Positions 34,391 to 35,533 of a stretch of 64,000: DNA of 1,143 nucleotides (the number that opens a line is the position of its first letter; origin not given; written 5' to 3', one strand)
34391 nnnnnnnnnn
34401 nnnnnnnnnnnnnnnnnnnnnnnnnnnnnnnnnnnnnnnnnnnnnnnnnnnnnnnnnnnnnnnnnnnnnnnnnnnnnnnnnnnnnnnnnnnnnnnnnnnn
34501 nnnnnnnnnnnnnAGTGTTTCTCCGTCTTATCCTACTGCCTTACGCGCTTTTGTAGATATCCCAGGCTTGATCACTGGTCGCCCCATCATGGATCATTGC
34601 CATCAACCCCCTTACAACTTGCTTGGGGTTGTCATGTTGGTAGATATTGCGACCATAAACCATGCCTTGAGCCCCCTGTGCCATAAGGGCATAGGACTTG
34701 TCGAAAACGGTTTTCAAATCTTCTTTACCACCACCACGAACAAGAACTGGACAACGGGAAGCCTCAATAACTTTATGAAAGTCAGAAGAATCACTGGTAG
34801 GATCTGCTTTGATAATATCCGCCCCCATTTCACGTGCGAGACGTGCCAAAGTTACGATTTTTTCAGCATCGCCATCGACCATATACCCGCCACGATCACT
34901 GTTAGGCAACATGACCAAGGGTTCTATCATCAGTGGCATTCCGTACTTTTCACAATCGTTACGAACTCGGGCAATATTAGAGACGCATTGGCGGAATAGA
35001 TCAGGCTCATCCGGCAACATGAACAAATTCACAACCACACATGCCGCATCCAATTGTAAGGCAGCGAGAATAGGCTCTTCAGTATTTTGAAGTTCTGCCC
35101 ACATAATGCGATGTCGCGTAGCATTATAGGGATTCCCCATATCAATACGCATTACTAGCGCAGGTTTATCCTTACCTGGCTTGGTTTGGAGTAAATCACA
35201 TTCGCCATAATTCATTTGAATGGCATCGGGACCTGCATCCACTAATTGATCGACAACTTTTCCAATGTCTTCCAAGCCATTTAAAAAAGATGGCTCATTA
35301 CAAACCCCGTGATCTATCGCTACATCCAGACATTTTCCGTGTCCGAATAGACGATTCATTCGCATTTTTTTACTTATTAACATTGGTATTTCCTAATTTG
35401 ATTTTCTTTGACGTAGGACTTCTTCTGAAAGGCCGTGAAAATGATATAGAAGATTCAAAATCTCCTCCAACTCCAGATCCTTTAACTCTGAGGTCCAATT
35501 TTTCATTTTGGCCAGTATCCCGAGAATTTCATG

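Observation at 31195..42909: IS-bracketed sugar/polyol uptake and catabolism cluster combining ery-like and lsr-like gene families in an unfamiliar arrangement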

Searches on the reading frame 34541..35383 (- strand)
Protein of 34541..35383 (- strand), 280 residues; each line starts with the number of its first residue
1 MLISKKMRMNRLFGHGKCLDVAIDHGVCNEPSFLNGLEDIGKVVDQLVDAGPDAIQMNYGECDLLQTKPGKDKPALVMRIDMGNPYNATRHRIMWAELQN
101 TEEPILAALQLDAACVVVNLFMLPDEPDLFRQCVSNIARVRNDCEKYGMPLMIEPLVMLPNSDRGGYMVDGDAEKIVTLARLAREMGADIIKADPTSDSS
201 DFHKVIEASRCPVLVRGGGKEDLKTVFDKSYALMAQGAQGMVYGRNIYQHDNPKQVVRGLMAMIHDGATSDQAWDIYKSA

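Call 3: search_protein_families(library=pfam, proteins=[window:34541-35383:-])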
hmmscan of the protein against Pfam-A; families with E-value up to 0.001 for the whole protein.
window:34541-35383:- (280 aa): 2 families
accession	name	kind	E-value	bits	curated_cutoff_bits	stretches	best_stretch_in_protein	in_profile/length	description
PF01791.15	DeoC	-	1.7e-54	185.3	23.8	1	18-250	1-229/229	DeoC/LacD family aldolase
PF22649.2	Cgl0159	-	4.8e-06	26.5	27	1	130-248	117-237/251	Cgl0159-like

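Call 4: search_protein_families(library=ncbifam, proteins=[window:34541-35383:-])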
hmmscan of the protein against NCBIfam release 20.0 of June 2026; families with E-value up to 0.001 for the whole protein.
window:34541-35383:- (280 aa): 7 families
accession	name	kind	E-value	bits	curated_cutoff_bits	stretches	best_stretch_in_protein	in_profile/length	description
NF005556.0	PRK07226.1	subfamily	3.3e-41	141.4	241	1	3-278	4-265/267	2-amino-3,7-dideoxy-D-threo-hept-6-ulosonate synthase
TIGR01949.1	ADH_synth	equivalog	2e-37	129.3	299.45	1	4-273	2-253/255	2-amino-3,7-dideoxy-D-threo-hept-6-ulosonate synthase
NF040816.1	Fbpase1_Arch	equivalog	1.8e-30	106.3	430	1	3-274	6-267/271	class I fructose-bisphosphate aldolase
NF006081.0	PRK08227.1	equivalog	2.5e-29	102.5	297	1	5-279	36-288/291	3-hydroxy-5-phosphonooxypentane-2,4-dione thiolase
NF041223.1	BagB_FevI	exception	1.4e-14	53.9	500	1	4-266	8-256/257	bagremycin/ferroverdin biosynthesis DhnA-type aldolase BagB/FevI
NF005321.0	PRK06852.1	equivalog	1.2e-07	31.2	420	1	171-279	189-306/308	aldolase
NF006704.0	PRK09250.1-1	equivalog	0.00053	19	277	0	210-252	249-291/308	class I fructose-bisphosphate aldolase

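Call 7: find_encoding_contigs(protein=window:34541-35383:-, flank=10000, max_places=6)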
Protein window:34541-35383:- (280 aa): no gene with exactly this product is on record in the collection.

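Call 18: search_solved_structures(query=window:34541-35383:-, max_evalue=0.00001)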
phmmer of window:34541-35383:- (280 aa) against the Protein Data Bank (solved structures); distinct sequences matched with E-value up to 0.00001: 7.
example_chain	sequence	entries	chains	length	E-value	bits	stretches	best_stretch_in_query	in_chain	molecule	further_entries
2qjg_A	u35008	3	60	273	6e-25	91.5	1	4-273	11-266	Putative aldolase MJ0400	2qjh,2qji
3gkf_O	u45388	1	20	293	1.2e-15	61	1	7-279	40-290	Aldolase lsrF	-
3glc_A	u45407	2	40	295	1.3e-15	60.9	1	7-279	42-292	Aldolase lsrF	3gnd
1w8s_A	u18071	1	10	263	6.1e-15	58.7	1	15-268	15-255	FRUCTOSE-BISPHOSPHATE ALDOLASE CLASS I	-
4p2v_A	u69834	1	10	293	6.9e-15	58.5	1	7-279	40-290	Uncharacterized aldolase LsrF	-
1ojx_A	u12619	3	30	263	5.1e-14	55.7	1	15-268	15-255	FRUCTOSE-BISPHOSPHATE ALDOLASE CLASS I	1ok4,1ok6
2yce_A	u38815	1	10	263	1.2e-13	54.5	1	15-268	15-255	FRUCTOSE-BISPHOSPHATE ALDOLASE CLASS 1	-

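Call 47: search_solved_structures(query=window:34541-35383:-, max_evalue=0.00001, show_alignments=4)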
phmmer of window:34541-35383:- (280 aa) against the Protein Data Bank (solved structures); distinct sequences matched with E-value up to 0.00001: 7.
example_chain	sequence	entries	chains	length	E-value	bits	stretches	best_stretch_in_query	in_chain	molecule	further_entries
2qjg_A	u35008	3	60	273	6e-25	91.5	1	4-273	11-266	Putative aldolase MJ0400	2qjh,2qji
3gkf_O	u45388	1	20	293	1.2e-15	61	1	7-279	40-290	Aldolase lsrF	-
3glc_A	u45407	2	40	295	1.3e-15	60.9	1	7-279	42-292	Aldolase lsrF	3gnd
1w8s_A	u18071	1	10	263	6.1e-15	58.7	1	15-268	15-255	FRUCTOSE-BISPHOSPHATE ALDOLASE CLASS I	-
4p2v_A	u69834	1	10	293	6.9e-15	58.5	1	7-279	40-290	Uncharacterized aldolase LsrF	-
1ojx_A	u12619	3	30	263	5.1e-14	55.7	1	15-268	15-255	FRUCTOSE-BISPHOSPHATE ALDOLASE CLASS I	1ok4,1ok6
2yce_A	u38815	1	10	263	1.2e-13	54.5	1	15-268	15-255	FRUCTOSE-BISPHOSPHATE ALDOLASE CLASS 1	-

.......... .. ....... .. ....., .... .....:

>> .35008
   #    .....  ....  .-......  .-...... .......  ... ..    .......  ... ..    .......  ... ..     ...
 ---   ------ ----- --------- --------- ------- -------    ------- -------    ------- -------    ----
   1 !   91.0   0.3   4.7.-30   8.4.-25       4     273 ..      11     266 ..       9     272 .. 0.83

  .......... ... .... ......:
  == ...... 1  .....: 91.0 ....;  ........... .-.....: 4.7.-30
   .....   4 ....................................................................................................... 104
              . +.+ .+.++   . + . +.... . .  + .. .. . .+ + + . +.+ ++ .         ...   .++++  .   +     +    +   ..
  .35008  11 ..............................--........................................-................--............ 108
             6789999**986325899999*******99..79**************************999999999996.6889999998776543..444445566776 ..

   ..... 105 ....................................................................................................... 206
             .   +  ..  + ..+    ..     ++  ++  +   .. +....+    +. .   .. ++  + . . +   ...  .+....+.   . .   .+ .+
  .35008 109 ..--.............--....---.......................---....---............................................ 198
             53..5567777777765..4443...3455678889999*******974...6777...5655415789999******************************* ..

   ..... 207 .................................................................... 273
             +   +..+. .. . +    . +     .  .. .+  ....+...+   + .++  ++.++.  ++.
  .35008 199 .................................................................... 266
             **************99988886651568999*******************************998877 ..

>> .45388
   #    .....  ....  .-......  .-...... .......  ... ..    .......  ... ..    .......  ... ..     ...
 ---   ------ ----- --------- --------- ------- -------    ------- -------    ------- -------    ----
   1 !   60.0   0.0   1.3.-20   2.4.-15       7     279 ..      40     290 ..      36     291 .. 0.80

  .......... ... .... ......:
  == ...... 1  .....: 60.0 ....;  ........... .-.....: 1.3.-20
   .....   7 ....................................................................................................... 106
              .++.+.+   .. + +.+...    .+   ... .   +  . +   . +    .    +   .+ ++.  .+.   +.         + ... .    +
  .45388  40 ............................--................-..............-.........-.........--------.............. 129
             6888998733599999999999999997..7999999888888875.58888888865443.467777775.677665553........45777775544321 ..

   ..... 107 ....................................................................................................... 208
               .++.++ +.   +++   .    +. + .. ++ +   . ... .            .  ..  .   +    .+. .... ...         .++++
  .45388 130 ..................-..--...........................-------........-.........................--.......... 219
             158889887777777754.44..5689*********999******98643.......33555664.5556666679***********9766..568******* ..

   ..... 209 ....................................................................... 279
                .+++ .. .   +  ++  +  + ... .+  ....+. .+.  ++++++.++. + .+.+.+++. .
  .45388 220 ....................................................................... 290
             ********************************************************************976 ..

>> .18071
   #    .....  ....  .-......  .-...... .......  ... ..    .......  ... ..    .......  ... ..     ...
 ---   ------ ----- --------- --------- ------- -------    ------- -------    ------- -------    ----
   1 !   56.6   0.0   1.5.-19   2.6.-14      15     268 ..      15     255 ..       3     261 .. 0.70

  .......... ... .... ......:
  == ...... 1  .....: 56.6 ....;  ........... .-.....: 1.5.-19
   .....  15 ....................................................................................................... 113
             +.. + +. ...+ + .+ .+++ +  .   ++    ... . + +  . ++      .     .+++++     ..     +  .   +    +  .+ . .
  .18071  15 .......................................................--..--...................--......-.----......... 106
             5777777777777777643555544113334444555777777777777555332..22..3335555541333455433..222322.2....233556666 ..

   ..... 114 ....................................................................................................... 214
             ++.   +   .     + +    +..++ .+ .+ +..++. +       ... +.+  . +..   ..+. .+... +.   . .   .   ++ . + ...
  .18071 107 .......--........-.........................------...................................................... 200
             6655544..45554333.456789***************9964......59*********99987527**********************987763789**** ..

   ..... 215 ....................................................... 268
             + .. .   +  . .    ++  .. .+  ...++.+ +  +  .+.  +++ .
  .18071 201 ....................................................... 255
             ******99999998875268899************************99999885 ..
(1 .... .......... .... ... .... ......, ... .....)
